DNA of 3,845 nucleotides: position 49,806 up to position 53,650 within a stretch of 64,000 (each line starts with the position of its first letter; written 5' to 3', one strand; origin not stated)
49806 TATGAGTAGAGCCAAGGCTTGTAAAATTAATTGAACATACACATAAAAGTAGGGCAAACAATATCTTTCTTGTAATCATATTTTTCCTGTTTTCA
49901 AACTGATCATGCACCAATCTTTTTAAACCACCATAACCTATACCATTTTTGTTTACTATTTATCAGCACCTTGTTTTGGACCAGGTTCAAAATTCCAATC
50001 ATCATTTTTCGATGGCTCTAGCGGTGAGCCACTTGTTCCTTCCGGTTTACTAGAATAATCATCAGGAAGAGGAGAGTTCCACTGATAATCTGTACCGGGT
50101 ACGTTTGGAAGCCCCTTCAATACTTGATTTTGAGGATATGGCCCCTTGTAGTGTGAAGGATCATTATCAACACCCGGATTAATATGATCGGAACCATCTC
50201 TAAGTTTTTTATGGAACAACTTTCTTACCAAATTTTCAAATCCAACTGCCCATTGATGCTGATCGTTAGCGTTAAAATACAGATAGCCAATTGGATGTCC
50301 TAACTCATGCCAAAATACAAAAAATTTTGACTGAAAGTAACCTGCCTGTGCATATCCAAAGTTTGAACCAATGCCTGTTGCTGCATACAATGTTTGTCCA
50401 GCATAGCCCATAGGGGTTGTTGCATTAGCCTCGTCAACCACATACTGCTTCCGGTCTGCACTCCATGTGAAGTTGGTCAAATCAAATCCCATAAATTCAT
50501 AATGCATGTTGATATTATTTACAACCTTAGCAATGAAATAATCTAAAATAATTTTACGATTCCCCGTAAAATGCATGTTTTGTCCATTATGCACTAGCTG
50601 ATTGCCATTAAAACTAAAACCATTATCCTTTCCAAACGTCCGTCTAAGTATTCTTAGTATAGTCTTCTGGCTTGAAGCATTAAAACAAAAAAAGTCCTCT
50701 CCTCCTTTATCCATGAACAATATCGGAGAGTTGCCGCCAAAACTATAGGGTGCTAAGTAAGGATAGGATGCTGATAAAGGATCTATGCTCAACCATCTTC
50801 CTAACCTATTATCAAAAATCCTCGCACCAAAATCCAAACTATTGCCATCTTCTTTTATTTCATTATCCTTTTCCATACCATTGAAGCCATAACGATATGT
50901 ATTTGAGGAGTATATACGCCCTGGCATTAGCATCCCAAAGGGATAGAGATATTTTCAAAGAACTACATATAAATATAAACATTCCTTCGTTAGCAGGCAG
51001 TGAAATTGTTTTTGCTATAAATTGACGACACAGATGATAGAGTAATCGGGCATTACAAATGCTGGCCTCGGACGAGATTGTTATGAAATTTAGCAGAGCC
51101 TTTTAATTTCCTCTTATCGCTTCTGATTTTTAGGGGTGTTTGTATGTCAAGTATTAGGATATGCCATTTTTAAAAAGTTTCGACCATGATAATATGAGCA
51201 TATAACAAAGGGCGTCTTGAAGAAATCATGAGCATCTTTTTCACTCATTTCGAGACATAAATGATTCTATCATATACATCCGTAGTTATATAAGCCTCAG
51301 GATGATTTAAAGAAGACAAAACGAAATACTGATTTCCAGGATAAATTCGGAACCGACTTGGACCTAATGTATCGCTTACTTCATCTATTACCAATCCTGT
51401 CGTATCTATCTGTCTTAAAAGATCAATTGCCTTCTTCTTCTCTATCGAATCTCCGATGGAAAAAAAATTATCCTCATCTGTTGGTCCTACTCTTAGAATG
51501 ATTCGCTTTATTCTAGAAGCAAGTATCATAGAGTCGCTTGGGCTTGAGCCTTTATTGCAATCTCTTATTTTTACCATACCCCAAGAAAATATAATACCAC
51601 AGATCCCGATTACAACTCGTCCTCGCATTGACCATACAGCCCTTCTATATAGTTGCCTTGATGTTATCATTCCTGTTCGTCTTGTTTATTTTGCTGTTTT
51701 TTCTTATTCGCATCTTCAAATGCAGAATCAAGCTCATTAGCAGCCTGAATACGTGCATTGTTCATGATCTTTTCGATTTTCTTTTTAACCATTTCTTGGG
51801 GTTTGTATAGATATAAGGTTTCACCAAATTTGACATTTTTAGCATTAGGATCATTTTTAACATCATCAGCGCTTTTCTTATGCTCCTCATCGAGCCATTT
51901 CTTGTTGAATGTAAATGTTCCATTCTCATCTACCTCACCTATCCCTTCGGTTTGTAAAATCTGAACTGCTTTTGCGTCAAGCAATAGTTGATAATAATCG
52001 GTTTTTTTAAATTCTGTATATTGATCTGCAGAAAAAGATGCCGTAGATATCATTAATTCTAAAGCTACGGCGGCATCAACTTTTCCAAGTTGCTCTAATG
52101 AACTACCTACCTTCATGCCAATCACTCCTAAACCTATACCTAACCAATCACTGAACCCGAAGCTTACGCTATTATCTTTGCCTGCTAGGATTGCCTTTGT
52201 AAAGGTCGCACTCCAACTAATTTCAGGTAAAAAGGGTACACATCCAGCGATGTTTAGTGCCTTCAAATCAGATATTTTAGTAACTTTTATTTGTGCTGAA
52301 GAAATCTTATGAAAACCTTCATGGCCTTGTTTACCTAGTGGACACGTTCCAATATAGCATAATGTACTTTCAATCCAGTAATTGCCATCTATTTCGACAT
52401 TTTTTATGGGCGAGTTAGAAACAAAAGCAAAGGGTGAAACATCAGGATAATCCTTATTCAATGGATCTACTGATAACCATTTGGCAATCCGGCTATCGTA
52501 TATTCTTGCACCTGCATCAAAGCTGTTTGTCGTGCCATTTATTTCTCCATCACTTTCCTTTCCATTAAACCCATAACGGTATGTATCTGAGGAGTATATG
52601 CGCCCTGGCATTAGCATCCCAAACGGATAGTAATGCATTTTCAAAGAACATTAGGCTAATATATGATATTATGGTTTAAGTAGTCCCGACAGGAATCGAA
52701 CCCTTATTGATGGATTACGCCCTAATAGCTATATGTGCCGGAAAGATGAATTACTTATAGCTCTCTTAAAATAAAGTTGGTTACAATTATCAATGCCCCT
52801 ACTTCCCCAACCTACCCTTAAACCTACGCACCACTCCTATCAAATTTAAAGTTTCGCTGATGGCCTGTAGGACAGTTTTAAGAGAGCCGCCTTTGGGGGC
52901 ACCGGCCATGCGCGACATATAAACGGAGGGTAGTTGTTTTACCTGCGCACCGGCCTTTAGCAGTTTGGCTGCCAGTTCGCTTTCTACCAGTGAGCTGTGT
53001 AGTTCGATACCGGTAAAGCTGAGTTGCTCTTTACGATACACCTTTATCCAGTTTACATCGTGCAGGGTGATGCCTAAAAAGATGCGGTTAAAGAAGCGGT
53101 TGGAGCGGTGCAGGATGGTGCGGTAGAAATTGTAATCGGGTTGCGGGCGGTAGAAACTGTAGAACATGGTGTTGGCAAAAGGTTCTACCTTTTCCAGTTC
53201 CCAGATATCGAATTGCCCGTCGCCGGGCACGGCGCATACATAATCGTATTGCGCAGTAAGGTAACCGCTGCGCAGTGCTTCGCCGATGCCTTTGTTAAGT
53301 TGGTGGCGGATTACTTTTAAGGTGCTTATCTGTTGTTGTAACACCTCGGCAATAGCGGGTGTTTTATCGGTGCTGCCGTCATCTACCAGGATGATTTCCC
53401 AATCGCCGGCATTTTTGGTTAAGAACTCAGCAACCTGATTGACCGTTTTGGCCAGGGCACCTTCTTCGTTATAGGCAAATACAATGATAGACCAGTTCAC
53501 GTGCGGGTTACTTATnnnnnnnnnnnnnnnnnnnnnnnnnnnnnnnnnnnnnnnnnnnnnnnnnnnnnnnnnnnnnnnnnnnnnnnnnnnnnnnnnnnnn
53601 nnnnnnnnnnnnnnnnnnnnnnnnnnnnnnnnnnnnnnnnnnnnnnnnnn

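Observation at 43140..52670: Array of five orphan Rhs-tip/toxin-immunity cassettes in two orientations with no full-length rhs gene nearby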

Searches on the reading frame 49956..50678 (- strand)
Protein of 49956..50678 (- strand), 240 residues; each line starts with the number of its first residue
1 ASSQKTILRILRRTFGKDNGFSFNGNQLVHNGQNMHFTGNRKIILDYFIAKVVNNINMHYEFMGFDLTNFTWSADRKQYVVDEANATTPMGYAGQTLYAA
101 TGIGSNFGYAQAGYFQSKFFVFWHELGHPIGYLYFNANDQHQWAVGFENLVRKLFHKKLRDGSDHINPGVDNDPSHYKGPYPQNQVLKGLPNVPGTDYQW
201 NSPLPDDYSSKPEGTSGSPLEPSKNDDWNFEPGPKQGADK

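Call 75: search_solved_structures(query=window:49956-50678:-, max_evalue=1)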
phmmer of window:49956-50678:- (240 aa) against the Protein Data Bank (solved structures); distinct sequences matched with E-value up to 1: 0.

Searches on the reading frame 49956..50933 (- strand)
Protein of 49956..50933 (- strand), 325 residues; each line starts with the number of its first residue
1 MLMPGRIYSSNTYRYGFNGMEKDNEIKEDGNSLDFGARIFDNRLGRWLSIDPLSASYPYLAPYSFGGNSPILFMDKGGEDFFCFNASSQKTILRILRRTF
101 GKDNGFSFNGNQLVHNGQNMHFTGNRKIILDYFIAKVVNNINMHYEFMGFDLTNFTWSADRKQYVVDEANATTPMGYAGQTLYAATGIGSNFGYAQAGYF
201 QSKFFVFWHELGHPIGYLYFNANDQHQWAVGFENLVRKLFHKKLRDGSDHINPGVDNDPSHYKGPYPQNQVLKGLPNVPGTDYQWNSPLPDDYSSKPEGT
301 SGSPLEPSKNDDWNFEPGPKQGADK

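Call 11: search_protein_families(library=pfam, proteins=[window:49956-50933:-], max_evalue=0.1)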
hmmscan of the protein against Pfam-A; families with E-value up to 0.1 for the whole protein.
window:49956-50933:- (325 aa): 0 families

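Call 12: search_protein_families(library=ncbifam, proteins=[window:49956-50933:-], max_evalue=0.1)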
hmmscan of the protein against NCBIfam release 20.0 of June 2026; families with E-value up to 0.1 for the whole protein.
window:49956-50933:- (325 aa): 1 family
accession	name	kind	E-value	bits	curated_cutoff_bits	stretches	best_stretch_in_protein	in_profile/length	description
TIGR03696.1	Rhs_assc_core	domain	1.1e-09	38.7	32.5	1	11-78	13-75/76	RHS repeat-associated core domain-containing protein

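Call 76: search_protein_families(library=padloc, proteins=[window:49956-50933:-], max_evalue=0.01)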
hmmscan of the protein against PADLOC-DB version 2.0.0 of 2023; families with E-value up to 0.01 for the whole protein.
window:49956-50933:- (325 aa): 0 families

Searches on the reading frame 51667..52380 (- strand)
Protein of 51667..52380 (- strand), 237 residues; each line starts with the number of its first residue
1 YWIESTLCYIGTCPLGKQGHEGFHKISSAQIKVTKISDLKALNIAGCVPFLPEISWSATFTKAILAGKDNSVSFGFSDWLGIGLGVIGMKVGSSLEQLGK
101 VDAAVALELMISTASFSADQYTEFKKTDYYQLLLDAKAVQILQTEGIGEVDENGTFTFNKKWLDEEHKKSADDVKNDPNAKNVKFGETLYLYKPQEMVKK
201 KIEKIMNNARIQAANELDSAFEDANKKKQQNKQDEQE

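Call 73: search_solved_structures(query=window:51667-52380:-, max_evalue=1)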
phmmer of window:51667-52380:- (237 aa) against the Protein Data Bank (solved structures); distinct sequences matched with E-value up to 1: 0.

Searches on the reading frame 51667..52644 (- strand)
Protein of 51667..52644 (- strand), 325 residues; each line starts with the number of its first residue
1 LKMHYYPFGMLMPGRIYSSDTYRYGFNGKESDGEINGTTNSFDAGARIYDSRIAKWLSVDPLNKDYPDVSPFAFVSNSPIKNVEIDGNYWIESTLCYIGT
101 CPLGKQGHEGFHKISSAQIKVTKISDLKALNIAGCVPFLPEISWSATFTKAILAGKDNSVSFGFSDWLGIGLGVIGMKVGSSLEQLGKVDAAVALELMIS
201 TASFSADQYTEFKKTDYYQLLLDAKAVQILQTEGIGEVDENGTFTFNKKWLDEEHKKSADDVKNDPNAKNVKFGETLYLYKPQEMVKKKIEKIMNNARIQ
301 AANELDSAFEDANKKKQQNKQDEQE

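Call 11: search_protein_families(library=pfam, proteins=[window:51667-52644:-], max_evalue=0.1)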
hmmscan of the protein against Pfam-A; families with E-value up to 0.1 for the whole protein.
window:51667-52644:- (325 aa): 1 family
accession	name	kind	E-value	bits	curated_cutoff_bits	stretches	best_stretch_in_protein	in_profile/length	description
PF00295.23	Glyco_hydro_28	-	0.02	14.5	22.9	1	177-275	9-100/324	Glycosyl hydrolases family 28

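Call 12: search_protein_families(library=ncbifam, proteins=[window:51667-52644:-], max_evalue=0.1)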
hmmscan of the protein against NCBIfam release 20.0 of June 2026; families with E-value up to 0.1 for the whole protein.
window:51667-52644:- (325 aa): 1 family
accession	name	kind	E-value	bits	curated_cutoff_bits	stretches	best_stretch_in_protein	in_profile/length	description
TIGR03696.1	Rhs_assc_core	domain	1.5e-10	41.4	32.5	1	5-87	1-75/76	RHS repeat-associated core domain-containing protein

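Call 76: search_protein_families(library=padloc, proteins=[window:51667-52644:-], max_evalue=0.01)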
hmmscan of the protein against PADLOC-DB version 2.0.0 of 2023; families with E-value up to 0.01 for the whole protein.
window:51667-52644:- (325 aa): 0 families

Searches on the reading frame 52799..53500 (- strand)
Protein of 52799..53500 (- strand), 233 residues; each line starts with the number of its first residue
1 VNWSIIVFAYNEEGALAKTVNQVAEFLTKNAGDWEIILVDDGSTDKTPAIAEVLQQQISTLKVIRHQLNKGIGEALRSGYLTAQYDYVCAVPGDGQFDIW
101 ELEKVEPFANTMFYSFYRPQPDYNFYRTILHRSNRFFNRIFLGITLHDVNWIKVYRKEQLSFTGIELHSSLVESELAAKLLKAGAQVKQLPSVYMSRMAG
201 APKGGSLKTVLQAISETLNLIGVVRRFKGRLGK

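Call 63: find_homologous_proteins(query=window:52799-53500:-, max_evalue=1e-40)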
Query window:52799-53500:- (233 aa): 319 proteins with E <= 1e-40 among 1532 candidates; the best 120 are listed.
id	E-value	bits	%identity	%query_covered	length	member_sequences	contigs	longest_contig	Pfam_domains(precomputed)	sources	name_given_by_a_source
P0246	5.8e-148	508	98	100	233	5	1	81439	PF00535.33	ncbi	ncbi:MAG: glycosyltransferase family 2 protein [Chitinophagales bacterium]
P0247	3.8e-129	447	85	100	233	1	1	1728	PF00535.33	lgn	-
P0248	8.0e-75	269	56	98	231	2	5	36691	PF00535.33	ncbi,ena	-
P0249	7.5e-74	266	53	99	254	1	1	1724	PF00535.33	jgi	jgi:glycosyltransferase involved in cell wall biosynthesis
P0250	3.2e-73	264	54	97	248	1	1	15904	PF00535.33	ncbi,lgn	-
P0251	4.3e-72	260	53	99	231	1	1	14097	PF00535.33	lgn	-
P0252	4.5e-72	260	54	99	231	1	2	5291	PF00535.33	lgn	-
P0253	4.5e-72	260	52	100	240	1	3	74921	PF00535.33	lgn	-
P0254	4.0e-71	257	53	99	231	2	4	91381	PF00535.33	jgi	jgi:glycosyltransferase involved in cell wall biosynthesis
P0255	7.7e-70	253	53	98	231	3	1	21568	PF13641.13,PF00535.33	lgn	-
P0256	1.3e-69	252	52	100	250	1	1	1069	PF00535.33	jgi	jgi:glycosyltransferase involved in cell wall biosynthesis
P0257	1.7e-69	252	53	99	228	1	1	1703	PF00535.33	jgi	jgi:dolichol-phosphate mannosyltransferase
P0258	2.3e-69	251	54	98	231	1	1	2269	PF00535.33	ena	-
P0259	2.4e-69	251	52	98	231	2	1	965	PF10111.15,PF00535.33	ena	-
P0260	3.7e-69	250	54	98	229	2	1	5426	PF00535.33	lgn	-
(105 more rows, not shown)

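Call 64: list_cluster_members(proteins=[P0246, window:52799-53500:-, P0247])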
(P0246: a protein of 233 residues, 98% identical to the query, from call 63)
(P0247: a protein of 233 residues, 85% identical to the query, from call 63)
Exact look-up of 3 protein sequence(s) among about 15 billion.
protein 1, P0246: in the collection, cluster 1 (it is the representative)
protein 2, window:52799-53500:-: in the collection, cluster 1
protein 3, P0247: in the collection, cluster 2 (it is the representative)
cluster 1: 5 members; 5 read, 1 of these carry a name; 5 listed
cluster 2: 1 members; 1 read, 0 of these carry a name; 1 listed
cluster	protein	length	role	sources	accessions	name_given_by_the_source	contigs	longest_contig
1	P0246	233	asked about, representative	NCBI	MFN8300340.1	MAG: glycosyltransferase family 2 protein [Chitinophagales bacterium]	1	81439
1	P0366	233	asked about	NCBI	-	-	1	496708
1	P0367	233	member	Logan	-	-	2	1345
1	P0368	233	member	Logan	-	-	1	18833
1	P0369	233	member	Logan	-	-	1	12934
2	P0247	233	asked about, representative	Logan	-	-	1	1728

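Call 65: find_encoding_contigs(protein=P0246, flank=10000, max_places=3)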
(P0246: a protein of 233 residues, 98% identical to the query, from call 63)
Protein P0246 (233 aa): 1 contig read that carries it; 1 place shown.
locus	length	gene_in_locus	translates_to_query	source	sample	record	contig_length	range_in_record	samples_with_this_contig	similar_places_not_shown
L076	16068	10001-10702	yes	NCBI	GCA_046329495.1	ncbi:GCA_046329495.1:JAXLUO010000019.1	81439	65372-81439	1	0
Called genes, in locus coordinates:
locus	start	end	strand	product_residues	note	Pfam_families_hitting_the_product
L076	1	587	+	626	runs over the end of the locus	PF13188:PAS_8 (faint), PF08447:PAS_3 (faint), PF00989:PAS (weak), PF08448:PAS_4 (weak), PF13426:PAS_9, PF00512:HisKA, PF13581:HATPase_c_2 (faint), PF02518:HATPase_c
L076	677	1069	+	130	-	PF00072:Response_reg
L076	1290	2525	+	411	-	PF07992:Pyr_redox_2, PF21706:FCSD_central (weak)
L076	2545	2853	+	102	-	PF04358:DsrC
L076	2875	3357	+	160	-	PF02635:DsrE (weak), PF13686:DrsE_2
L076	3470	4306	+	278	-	PF01061:ABC2_membrane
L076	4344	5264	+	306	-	PF05721:PhyH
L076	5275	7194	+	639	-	PF05721:PhyH, PF13640:2OG-FeII_Oxy_3 (faint), PF13759:2OG-FeII_Oxy_5 (faint), PF05721:PhyH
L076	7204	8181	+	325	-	PF05721:PhyH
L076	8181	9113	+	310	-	PF05721:PhyH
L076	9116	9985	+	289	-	PF05721:PhyH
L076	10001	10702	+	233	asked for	PF00535:Glycos_transf_2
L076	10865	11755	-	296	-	-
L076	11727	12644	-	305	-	PF13354:Beta-lactamase2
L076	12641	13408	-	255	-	PF08443:RimK, PF07478:Dala_Dala_lig_C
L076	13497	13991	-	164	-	PF13302:Acetyltransf_3, PF00583:Acetyltransf_1, PF13508:Acetyltransf_7 (weak)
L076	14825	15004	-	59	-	-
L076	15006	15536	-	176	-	-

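Call 66: find_encoding_contigs(protein=P0369, flank=10000, max_places=3)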
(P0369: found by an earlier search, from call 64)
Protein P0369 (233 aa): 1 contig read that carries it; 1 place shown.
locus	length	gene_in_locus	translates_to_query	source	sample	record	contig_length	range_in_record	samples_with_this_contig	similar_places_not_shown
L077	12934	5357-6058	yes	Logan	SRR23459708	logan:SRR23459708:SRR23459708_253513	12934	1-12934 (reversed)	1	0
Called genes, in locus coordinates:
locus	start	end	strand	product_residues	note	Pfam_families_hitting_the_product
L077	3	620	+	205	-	?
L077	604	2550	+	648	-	PF05721:PhyH, PF13759:2OG-FeII_Oxy_5 (faint), PF05721:PhyH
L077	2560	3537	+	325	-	PF05721:PhyH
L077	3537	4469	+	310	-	PF05721:PhyH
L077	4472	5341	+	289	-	PF05721:PhyH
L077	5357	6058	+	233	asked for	PF00535:Glycos_transf_2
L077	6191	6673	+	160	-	-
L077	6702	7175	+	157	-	-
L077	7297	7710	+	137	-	-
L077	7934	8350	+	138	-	-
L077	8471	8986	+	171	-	-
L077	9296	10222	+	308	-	-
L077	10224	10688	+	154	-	-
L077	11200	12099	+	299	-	-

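Call 89: search_protein_families(library=ncbifam, proteins=[L077:9296-10222:+], max_evalue=0.01)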
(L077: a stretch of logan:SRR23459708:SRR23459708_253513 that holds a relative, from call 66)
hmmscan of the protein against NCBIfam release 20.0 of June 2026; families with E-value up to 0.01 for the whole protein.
L077:9296-10222:+ (308 aa): 1 family
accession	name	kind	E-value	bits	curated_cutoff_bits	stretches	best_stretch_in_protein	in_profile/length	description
TIGR03696.1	Rhs_assc_core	domain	2.3e-06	28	32.5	1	9-74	13-75/76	RHS repeat-associated core domain-containing protein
